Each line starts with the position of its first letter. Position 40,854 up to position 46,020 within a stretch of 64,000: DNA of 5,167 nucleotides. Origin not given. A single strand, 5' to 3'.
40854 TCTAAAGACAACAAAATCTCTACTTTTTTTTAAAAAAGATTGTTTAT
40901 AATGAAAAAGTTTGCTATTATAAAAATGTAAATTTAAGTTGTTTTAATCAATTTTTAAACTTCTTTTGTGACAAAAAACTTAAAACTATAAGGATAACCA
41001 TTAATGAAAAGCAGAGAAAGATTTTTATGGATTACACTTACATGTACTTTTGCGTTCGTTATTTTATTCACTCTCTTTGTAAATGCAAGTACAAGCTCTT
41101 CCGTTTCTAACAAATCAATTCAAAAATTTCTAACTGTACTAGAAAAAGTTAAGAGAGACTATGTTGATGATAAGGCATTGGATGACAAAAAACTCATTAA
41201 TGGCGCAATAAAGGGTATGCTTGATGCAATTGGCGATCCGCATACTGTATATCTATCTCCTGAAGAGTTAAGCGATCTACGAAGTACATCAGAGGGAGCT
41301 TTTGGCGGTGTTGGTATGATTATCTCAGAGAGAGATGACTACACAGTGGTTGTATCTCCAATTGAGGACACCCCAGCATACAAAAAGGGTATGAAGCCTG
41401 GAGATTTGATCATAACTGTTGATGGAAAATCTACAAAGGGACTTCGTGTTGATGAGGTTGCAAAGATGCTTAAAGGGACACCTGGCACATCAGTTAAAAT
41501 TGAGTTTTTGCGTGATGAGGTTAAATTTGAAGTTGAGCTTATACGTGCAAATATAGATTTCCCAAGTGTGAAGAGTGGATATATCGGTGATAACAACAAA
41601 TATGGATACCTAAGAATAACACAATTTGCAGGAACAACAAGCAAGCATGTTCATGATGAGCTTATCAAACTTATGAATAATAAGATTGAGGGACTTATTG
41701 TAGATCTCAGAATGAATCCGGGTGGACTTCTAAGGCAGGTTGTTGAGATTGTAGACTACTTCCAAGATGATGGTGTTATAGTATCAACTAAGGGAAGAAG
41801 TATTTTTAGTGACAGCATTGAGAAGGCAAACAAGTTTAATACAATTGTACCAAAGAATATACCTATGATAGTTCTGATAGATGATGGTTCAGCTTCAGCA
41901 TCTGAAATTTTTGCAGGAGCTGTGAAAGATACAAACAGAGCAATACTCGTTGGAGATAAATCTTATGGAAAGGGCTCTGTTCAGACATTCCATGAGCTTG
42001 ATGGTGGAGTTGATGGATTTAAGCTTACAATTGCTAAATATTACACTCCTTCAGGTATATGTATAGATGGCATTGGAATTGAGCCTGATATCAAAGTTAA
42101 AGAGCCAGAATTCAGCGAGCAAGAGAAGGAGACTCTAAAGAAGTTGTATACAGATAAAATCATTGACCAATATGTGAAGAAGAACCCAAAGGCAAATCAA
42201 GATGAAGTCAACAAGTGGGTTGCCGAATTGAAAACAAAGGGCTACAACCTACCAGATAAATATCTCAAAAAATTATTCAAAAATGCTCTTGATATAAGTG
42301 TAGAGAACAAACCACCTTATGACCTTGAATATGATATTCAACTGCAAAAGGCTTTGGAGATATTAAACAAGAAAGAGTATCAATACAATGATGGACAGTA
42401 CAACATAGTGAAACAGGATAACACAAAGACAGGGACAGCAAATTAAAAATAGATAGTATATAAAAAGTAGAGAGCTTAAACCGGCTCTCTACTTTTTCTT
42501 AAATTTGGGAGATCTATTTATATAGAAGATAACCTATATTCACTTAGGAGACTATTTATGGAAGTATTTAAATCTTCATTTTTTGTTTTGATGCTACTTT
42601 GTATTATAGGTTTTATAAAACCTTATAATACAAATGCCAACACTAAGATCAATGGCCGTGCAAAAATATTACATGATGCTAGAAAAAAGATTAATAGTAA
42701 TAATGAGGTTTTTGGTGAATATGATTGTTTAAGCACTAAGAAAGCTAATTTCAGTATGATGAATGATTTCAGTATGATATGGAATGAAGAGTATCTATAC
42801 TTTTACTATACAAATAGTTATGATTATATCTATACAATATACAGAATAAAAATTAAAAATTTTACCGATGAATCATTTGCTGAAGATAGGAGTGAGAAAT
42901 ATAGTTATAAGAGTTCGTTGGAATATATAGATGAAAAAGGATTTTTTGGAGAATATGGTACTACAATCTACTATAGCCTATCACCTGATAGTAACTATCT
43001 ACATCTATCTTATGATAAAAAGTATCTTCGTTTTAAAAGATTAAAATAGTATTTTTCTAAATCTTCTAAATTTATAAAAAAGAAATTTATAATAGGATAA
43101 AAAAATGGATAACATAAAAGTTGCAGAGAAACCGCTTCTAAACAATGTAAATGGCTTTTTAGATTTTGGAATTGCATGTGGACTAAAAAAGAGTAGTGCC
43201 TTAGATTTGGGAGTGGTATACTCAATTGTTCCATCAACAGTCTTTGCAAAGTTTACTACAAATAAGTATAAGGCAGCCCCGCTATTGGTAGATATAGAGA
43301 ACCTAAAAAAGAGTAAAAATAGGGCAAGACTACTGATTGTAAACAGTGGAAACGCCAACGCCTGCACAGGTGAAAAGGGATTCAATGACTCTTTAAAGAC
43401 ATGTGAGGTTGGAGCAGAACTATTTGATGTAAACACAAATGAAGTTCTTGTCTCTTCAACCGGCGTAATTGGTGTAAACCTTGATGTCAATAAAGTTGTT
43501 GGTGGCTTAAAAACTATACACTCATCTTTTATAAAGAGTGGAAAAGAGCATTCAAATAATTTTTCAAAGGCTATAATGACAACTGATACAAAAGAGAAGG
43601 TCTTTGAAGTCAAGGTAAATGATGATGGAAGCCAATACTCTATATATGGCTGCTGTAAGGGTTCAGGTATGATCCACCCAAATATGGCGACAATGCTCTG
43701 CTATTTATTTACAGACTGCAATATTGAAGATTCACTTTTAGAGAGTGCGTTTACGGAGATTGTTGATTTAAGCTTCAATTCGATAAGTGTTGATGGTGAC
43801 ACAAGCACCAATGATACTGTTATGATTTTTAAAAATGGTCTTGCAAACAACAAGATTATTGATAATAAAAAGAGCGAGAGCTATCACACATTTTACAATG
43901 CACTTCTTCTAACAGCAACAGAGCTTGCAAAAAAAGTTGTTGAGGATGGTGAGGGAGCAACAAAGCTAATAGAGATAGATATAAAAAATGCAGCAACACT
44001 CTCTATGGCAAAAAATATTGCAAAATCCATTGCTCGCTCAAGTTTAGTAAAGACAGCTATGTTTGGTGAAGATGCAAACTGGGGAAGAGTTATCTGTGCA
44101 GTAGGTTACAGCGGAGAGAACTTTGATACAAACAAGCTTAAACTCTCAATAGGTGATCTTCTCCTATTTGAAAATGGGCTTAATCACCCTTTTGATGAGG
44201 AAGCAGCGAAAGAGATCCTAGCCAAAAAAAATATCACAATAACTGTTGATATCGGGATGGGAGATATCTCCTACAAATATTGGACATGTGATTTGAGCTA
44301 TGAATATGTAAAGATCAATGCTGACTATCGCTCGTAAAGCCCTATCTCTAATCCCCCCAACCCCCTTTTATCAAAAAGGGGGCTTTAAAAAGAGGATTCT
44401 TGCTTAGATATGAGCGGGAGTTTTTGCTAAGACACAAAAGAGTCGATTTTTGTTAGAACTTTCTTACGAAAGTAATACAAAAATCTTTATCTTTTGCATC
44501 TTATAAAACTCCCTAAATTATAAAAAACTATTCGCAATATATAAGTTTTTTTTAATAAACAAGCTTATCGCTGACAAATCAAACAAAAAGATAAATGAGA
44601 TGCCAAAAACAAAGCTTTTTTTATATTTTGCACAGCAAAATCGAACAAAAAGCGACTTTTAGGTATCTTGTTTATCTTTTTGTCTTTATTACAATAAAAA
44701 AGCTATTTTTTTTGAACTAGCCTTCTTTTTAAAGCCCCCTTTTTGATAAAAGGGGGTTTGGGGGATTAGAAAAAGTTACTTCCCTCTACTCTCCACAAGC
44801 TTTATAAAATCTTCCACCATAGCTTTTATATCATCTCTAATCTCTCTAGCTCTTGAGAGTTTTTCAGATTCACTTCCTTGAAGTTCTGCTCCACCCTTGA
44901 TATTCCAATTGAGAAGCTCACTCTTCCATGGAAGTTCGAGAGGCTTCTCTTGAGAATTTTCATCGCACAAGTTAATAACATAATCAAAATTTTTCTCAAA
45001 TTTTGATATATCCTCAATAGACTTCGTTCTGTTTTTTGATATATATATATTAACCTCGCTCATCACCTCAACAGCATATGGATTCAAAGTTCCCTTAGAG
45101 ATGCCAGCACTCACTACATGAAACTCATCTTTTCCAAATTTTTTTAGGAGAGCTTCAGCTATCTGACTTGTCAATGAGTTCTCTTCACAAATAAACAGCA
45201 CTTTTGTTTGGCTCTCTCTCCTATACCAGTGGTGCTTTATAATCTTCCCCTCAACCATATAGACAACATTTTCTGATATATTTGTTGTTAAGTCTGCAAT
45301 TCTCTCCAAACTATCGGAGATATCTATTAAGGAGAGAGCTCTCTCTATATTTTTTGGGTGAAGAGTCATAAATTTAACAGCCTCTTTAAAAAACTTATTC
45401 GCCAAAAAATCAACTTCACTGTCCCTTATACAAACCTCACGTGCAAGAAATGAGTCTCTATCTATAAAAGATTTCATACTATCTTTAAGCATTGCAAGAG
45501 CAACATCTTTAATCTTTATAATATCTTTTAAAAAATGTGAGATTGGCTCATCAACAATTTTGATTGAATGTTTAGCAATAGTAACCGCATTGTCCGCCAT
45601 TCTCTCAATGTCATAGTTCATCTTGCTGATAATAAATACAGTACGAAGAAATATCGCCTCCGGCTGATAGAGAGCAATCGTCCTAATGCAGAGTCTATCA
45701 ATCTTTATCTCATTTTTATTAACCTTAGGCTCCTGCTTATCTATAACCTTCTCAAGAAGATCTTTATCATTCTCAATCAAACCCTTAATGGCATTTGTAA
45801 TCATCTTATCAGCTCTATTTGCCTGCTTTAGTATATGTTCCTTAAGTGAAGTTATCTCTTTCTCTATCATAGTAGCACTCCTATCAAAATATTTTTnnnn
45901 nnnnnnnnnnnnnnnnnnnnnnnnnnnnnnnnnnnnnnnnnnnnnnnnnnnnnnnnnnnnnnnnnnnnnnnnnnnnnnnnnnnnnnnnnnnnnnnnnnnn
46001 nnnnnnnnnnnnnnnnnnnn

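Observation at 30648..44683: Interspersed family of at least 11 structured ~80-110 nt units with a conserved centre and copy-specific, compensating stems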

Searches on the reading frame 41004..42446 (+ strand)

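Call 13: search_protein_families(library=pfam, proteins=[window:41004-42446:+])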
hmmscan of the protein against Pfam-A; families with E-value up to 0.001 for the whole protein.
window:41004-42446:+ (480 aa): 5 families
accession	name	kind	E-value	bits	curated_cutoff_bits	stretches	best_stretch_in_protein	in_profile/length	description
PF03572.23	Peptidase_S41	-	7e-52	175.8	24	1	199-365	1-165/165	Peptidase family S41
PF17820.7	PDZ_6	-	5.2e-12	45.8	27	1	115-170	1-54/54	PDZ domain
PF13180.12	PDZ_2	-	3.1e-10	40.6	27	1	103-178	3-77/80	PDZ domain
PF22694.1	CtpB_N-like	-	2.9e-09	37.7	27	1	32-85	31-82/85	Activating protease CtpB N-terminal domain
PF00595.29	PDZ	-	3.4e-09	37.4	23.2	1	101-166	10-78/81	PDZ domain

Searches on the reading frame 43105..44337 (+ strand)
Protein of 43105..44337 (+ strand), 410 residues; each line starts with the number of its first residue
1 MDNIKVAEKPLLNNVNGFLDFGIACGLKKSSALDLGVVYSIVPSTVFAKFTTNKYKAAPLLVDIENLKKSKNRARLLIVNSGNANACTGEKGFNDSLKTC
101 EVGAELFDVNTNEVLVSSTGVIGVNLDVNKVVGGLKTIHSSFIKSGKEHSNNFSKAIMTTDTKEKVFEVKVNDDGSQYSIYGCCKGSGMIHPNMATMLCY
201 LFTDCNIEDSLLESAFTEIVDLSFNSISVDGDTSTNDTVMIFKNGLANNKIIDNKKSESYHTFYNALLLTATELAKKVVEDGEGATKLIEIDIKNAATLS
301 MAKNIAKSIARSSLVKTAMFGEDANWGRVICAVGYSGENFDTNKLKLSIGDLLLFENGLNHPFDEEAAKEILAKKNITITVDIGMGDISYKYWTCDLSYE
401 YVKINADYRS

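Call 13: search_protein_families(library=pfam, proteins=[window:43105-44337:+])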
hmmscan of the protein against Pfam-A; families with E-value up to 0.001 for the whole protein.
window:43105-44337:+ (410 aa): 1 family
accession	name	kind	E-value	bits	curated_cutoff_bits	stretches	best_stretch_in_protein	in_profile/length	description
PF01960.23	ArgJ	-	3.9e-145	483.8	32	1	22-410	4-377/377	ArgJ family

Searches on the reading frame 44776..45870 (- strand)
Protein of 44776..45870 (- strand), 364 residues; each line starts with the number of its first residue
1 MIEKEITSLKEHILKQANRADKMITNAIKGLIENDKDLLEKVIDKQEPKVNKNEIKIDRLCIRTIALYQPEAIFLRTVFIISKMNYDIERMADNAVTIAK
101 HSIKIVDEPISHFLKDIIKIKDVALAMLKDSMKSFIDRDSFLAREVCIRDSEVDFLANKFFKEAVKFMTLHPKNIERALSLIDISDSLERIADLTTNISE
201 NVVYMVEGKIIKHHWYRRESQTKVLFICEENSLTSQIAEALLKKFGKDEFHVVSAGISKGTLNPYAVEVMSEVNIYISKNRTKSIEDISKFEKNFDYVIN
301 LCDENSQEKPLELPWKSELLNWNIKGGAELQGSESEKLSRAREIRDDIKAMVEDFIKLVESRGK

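Call 13: search_protein_families(library=pfam, proteins=[window:44776-45870:-])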
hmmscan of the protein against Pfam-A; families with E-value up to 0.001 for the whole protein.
window:44776-45870:- (364 aa): 2 families
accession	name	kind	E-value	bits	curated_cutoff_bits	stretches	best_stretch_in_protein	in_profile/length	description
PF01895.24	PhoU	-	9.1e-33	112.9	23.5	2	118-202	2-89/89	PhoU domain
PF01451.26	LMWPc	-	1e-11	45.7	23.2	1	224-355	1-143/144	Low molecular weight phosphotyrosine protein phosphatase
